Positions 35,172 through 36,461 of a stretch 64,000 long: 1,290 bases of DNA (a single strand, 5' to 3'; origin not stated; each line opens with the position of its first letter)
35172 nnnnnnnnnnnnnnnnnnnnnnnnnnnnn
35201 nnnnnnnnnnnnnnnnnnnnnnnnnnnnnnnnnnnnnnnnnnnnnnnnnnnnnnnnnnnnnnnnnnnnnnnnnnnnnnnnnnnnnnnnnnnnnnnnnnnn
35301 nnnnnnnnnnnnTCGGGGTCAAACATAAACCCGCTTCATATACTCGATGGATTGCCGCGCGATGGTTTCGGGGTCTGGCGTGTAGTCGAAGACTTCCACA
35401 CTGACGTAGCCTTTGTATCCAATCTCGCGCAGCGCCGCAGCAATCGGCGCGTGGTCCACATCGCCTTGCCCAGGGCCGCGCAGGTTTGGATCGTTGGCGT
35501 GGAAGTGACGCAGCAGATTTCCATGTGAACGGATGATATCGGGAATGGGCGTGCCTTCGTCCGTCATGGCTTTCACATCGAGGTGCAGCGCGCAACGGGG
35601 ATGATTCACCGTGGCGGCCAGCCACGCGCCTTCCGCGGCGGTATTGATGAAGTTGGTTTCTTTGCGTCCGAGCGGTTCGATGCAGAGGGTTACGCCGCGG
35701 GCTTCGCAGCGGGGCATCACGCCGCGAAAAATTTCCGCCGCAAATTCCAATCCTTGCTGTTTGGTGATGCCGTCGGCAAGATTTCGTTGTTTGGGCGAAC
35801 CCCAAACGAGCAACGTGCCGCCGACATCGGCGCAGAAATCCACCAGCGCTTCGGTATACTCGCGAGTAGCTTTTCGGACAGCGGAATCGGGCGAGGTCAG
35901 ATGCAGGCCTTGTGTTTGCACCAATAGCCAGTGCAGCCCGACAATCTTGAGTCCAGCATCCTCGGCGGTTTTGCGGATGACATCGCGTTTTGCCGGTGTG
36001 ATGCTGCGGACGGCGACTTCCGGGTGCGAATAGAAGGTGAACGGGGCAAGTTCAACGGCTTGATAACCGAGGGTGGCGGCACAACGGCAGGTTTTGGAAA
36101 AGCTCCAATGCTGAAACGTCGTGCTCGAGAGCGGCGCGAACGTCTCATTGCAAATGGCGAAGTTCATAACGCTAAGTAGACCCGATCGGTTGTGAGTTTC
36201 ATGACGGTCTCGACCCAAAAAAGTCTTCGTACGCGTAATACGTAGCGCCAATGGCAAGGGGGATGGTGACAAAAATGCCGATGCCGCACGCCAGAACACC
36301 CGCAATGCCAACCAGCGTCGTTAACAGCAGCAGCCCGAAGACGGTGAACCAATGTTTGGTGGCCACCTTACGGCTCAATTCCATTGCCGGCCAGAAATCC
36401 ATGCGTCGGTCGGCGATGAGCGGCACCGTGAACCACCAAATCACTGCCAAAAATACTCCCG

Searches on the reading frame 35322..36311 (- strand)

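Call 14: search_protein_families(library=pfam, proteins=[window:35322-36311:-], max_evalue=0.00001)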
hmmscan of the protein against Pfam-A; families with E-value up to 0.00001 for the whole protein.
window:35322-36311:- (330 aa): 1 family
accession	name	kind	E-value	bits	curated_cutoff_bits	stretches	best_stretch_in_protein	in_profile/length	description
PF01261.30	AP_endonuc_2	-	3.4e-39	135.5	31.1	1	78-327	4-248/249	Xylose isomerase-like TIM barrel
